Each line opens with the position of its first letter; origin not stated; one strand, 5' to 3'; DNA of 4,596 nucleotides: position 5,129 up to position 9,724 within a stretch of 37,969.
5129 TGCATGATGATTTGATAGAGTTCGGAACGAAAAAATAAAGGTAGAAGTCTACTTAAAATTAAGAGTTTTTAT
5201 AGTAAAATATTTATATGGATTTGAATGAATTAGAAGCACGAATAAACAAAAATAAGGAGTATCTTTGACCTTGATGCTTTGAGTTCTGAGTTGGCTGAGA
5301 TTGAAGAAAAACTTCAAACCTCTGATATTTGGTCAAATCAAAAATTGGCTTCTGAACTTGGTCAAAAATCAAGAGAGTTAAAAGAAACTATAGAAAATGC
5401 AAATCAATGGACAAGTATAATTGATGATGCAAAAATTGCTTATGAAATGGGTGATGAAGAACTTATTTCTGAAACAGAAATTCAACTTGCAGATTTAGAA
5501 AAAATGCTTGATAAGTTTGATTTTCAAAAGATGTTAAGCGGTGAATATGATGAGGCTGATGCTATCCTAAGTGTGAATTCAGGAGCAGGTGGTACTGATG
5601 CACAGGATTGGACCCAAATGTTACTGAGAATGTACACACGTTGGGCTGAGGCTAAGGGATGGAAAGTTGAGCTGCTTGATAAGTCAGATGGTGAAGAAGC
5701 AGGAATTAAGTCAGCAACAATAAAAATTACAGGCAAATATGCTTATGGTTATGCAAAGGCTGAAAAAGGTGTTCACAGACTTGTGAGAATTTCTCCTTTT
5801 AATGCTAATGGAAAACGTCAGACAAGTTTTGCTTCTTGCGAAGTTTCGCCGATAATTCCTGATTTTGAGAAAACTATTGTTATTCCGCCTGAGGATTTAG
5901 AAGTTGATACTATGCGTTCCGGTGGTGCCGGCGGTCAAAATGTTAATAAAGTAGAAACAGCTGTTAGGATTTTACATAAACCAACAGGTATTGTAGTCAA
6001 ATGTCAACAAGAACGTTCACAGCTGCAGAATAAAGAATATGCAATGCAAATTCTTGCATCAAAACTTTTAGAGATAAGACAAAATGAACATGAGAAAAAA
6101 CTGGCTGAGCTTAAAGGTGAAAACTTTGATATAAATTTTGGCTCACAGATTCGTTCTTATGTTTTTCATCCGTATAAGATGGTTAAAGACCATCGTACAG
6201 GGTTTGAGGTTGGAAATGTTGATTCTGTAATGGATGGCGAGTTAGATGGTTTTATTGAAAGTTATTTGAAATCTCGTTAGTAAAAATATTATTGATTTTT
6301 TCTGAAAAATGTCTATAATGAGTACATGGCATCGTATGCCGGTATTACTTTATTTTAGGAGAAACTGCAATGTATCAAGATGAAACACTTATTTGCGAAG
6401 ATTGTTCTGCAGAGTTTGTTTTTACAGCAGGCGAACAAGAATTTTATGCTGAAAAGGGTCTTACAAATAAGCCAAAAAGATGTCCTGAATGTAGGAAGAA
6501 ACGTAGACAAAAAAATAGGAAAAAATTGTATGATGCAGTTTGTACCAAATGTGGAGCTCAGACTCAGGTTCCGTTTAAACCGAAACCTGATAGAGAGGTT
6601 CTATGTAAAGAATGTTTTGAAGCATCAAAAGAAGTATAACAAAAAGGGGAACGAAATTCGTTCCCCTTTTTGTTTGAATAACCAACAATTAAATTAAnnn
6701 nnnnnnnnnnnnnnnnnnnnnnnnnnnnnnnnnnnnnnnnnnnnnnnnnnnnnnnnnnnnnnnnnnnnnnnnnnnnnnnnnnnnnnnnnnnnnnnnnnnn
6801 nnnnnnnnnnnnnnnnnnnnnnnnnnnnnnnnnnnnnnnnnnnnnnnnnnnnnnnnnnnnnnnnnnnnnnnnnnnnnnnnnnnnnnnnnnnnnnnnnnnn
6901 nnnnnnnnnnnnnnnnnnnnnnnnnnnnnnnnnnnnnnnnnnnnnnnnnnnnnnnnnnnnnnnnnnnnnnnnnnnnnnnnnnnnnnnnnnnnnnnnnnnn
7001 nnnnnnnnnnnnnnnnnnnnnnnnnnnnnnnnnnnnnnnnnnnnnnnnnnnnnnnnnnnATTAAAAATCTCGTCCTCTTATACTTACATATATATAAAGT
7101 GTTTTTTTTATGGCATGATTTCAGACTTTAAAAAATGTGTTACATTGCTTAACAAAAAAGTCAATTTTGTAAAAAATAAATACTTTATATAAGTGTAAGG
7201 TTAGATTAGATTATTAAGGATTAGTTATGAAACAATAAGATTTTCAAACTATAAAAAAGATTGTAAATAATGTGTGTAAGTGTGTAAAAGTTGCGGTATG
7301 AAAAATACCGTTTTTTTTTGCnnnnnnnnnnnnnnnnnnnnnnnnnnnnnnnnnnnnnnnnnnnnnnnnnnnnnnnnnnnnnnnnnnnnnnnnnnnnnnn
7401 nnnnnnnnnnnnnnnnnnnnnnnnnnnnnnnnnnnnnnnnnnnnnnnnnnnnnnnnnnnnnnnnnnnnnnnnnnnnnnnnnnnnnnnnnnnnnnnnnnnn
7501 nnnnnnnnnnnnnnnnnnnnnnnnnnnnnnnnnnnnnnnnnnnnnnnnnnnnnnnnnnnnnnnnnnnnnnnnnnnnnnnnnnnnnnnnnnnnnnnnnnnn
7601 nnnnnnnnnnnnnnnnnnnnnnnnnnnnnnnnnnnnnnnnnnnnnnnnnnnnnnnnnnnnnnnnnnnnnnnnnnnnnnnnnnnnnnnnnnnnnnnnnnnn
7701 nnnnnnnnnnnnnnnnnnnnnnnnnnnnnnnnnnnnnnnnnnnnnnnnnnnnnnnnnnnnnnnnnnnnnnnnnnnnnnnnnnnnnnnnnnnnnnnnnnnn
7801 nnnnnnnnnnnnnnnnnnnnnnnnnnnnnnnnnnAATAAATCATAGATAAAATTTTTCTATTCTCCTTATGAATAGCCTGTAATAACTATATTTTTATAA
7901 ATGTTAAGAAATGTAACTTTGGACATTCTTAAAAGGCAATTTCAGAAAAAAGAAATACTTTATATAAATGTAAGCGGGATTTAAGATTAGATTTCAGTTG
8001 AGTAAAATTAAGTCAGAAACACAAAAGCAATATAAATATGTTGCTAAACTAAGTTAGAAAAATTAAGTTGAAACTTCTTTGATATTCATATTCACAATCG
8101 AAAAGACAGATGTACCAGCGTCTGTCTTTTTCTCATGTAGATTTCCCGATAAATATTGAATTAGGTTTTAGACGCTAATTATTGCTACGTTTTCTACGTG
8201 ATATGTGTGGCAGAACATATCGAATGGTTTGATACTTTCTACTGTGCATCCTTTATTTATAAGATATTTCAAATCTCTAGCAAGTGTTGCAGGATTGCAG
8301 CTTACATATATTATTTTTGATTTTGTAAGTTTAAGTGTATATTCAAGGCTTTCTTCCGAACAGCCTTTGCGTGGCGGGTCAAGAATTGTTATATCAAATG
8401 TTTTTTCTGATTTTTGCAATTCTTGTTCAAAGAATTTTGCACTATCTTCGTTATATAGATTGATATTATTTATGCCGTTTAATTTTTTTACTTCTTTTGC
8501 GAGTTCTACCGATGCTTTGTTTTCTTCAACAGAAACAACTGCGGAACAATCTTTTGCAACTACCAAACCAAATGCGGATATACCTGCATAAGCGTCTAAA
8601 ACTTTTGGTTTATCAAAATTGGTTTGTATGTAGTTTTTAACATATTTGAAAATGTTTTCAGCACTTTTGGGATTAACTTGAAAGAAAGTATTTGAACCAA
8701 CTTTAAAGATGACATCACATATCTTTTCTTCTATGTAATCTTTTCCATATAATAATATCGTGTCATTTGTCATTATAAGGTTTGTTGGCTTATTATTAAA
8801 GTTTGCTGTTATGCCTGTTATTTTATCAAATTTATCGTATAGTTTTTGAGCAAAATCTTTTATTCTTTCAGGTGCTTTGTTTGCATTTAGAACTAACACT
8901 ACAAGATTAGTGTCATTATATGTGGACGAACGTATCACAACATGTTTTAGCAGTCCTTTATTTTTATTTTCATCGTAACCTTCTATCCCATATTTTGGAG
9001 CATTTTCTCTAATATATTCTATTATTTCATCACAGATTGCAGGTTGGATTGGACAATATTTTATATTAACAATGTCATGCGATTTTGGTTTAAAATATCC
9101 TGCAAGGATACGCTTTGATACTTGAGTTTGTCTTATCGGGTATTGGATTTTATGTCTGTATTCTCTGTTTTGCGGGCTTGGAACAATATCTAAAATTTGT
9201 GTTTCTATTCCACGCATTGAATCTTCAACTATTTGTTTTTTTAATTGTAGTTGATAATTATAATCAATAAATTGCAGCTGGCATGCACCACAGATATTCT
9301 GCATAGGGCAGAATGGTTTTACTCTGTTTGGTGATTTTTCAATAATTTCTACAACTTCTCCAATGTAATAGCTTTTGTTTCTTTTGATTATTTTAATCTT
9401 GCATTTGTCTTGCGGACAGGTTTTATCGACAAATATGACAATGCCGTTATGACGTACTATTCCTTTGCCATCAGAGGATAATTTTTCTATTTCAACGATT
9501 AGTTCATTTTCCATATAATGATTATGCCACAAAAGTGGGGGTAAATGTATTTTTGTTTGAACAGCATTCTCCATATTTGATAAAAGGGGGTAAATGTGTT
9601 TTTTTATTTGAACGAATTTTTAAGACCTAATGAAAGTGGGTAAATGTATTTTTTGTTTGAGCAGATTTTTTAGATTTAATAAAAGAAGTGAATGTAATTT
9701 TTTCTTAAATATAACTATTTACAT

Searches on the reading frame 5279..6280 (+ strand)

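Call 55: search_protein_families(library=pfam, proteins=[window:5279-6280:+], max_evalue=0.001)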
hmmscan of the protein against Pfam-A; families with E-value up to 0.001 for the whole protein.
window:5279-6280:+ (333 aa): 2 families
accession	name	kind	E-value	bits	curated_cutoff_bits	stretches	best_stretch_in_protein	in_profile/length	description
PF03462.23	PCRF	-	3.5e-57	193.8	24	1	2-186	2-193/194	PCRF domain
PF00472.26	RF-1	-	1.7e-41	141.3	35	1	199-306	4-116/116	RF-1 domain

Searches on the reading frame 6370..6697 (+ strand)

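Call 55: search_protein_families(library=pfam, proteins=[window:6370-6639:+, window:6380-6697:+], max_evalue=0.001)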
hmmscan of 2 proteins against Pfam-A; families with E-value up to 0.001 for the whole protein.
window:6370-6639:+ (89 aa): 3 families
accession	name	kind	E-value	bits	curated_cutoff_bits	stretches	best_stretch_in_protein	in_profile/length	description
PF13451.12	zf_Tbcl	-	1.2e-24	86.4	24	1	3-49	1-47/48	Probable treble clef domain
PF23477.1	zf_Tbcl_2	-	2.8e-16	59.4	27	1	51-87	1-37/37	Probable treble clef zinc finger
PF08271.17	Zn_Ribbon_TF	-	0.00022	21.1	29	0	37-64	2-28/43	TFIIB zinc-binding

window:6380-6697:+ (105 aa): 1 family
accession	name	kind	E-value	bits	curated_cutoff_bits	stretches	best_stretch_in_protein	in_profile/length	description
PF04032.22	Rpr2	-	0.0003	21.4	29.3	1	20-88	21-77/90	RNAse P Rpr2/Rpp21/SNM1 subunit domain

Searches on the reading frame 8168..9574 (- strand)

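Call 55: search_protein_families(library=pfam, proteins=[window:8168-9574:-], max_evalue=0.001)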
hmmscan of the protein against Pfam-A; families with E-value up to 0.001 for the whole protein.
window:8168-9574:- (468 aa): 8 families
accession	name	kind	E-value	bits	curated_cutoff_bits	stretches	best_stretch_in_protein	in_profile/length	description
PF05958.17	tRNA_U5-meth_tr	-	2.3e-20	73.4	23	1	104-462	1-350/357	tRNA (Uracil-5-)-methyltransferase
PF03602.21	Cons_hypoth95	-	2.7e-09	37.4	24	1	314-423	34-149/182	Conserved hypothetical protein 95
PF02475.24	TRM5-TYW2_MTfase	-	1.4e-06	28.9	28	1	323-385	38-102/164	TRM5/TYW2 methyltransferase domain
PF01938.26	TRAM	-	1.4e-06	28.5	21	1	27-75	10-61/61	TRAM domain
PF13847.12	Methyltransf_31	-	8.3e-06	26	27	1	323-443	5-126/145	Methyltransferase domain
PF05175.20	MTS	-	0.00022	21.3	23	1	317-404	28-110/170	Methyltransferase small domain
PF10672.15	Methyltrans_SAM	-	0.00035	20.3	27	1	310-402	112-205/286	S-adenosylmethionine-dependent methyltransferase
PF00398.26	RrnaAD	-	0.00089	18.9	24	0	298-383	12-90/263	Ribosomal RNA adenine dimethylase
